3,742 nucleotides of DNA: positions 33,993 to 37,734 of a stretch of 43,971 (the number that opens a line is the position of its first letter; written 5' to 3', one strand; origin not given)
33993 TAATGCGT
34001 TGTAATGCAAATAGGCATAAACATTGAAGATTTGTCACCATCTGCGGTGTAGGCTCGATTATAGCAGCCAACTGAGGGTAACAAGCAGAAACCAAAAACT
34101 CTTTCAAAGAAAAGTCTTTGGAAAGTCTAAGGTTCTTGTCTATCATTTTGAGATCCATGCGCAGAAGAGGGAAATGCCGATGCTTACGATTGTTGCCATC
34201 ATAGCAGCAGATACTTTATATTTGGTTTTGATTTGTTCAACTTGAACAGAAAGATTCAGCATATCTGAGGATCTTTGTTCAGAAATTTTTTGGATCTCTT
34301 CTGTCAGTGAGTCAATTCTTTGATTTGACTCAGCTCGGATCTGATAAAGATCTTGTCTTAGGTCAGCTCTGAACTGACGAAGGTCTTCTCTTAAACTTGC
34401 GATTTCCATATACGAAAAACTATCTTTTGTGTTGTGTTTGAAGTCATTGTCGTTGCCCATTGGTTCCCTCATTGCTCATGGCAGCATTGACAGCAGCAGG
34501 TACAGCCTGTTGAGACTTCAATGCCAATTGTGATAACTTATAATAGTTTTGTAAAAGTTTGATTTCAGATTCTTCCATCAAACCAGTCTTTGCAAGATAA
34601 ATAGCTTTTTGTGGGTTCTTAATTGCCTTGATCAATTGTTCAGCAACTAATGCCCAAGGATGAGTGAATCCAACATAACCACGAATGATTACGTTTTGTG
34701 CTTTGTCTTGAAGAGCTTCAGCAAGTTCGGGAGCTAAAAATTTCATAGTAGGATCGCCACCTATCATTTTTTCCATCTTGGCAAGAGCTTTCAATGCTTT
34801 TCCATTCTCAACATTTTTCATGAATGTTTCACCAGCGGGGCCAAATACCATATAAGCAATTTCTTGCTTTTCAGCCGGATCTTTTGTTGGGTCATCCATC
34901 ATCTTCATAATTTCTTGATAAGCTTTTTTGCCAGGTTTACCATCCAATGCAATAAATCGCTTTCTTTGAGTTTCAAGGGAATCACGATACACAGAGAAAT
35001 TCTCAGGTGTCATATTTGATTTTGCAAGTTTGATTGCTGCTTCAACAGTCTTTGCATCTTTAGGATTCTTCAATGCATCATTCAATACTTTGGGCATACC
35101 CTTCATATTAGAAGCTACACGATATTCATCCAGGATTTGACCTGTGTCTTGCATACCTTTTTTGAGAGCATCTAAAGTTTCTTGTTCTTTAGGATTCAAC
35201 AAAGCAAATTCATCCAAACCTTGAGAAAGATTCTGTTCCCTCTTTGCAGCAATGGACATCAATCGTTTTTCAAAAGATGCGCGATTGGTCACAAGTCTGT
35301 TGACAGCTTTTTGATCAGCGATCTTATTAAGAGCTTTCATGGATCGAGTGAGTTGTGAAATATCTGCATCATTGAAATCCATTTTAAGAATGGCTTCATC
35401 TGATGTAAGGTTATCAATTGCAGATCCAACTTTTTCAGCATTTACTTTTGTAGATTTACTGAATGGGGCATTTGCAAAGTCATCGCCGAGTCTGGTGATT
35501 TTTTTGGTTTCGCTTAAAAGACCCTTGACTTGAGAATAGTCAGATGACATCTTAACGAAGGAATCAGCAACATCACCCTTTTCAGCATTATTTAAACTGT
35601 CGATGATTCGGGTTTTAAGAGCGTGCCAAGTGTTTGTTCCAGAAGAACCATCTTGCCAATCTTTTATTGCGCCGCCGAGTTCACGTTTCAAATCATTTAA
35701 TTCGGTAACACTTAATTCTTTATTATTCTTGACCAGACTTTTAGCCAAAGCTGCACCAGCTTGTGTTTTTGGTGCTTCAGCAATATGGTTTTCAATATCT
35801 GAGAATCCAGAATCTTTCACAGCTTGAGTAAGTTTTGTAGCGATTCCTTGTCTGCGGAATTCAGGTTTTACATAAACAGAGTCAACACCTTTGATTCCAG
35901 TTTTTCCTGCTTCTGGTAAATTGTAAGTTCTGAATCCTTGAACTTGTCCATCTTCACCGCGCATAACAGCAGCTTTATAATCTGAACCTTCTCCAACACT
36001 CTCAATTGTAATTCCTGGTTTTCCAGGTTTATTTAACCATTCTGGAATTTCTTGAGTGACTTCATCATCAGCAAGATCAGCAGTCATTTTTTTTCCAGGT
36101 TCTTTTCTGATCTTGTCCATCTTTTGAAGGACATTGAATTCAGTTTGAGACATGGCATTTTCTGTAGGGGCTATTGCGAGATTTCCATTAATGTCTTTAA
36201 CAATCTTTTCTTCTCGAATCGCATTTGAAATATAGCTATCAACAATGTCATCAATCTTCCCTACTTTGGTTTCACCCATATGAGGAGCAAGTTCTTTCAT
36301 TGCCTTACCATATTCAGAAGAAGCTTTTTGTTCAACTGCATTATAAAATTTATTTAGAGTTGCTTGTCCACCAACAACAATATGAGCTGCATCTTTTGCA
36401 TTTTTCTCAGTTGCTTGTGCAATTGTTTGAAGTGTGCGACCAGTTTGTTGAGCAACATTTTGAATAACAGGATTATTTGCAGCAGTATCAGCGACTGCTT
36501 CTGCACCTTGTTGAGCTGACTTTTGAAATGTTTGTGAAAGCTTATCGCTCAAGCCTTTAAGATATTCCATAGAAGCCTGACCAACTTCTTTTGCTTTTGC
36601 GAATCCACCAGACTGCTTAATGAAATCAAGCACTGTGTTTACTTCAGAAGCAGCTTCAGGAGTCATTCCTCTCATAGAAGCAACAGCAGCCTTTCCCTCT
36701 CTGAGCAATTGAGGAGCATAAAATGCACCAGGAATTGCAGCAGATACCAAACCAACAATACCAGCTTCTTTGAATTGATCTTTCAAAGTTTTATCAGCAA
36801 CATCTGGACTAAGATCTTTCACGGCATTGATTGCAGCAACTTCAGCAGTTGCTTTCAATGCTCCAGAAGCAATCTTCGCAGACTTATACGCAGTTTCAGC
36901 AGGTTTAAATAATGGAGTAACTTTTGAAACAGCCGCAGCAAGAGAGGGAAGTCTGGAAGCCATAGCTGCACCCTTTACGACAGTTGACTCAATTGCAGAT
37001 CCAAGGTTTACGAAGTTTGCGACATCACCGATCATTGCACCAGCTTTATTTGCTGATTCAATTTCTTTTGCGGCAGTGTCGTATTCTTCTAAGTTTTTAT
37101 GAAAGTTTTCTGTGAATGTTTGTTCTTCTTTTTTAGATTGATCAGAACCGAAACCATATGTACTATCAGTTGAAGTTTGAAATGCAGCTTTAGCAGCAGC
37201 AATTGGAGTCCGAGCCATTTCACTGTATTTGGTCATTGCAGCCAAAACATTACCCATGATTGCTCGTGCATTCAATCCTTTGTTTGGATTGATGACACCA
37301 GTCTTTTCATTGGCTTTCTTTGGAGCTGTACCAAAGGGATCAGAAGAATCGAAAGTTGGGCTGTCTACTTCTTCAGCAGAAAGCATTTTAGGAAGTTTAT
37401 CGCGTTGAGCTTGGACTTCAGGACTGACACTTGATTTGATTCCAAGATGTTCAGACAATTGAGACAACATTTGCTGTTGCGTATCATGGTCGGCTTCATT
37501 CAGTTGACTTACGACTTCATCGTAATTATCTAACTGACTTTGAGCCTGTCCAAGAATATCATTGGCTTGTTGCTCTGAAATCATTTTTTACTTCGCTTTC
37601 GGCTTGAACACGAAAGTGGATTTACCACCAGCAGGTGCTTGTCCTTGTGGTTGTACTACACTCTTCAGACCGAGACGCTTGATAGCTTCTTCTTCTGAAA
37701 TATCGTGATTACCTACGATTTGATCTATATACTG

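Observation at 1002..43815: Hyper-abundant, strand-symmetric 8/9-mer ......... dispersed through the whole genome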

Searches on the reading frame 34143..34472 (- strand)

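Call 104: search_protein_families(library=phrogs, proteins=[window:34143-34472:-], max_evalue=0.01)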
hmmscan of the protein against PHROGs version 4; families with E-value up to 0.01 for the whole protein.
window:34143-34472:- (109 aa): 2 families
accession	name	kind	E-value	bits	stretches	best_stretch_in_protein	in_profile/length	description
phrog_9415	-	unknown function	0.00094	20.1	1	23-94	65-153/168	-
phrog_9105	-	unknown function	0.0035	18.1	1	27-100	103-178/190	-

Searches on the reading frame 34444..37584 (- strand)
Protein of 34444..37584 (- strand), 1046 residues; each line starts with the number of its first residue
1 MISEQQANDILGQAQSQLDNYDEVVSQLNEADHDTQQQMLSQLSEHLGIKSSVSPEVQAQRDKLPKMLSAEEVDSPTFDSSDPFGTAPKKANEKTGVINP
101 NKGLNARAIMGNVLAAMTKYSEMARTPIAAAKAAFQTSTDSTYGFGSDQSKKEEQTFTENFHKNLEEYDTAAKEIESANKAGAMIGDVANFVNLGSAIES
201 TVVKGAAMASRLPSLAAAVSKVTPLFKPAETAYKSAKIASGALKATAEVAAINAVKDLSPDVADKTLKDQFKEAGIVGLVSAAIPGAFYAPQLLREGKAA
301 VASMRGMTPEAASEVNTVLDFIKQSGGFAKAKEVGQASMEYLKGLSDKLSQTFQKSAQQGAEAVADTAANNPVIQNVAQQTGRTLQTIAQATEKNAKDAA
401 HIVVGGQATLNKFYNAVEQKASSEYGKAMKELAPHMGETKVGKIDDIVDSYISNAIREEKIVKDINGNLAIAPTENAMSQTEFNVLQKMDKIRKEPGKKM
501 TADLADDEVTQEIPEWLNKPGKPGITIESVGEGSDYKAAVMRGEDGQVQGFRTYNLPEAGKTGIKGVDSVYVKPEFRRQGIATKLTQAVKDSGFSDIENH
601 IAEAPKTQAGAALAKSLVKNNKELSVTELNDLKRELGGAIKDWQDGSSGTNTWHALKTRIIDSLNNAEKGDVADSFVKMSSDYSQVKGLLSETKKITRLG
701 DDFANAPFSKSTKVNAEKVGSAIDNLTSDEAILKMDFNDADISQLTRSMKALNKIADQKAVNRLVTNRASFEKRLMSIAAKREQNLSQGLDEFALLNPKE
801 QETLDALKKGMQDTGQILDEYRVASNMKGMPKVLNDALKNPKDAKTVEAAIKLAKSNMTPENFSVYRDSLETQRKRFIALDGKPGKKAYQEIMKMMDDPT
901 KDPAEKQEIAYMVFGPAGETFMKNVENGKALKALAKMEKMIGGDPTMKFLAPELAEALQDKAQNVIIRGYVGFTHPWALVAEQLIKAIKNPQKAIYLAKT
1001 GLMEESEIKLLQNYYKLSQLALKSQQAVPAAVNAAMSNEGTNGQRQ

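Call 7: search_protein_families(library=phrogs, proteins=[window:34444-37584:-])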
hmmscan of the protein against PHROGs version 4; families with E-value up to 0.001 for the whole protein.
window:34444-37584:- (1046 aa): 2 families
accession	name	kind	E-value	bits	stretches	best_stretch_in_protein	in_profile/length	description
phrog_3810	-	other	0.00035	21.6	0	539-600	62-125/155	acetyltransferase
phrog_1249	-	other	0.00075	20.3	0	544-595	66-120/180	acetyltransferase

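Call 8: search_protein_families(library=pfam, proteins=[window:34444-37584:-])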
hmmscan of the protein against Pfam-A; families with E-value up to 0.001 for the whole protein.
window:34444-37584:- (1046 aa): 3 families
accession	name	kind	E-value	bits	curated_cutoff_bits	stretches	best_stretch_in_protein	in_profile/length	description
PF13880.12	Acetyltransf_13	-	1.5e-06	28.4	22.8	1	566-622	6-65/69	ESCO1/2 acetyl-transferase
PF00583.31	Acetyltransf_1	-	1.1e-05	26.1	20.7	1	540-596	36-91/116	Acetyltransferase (GNAT) family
PF13508.13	Acetyltransf_7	-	5.3e-05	24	27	1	545-591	11-55/84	Acetyltransferase (GNAT) domain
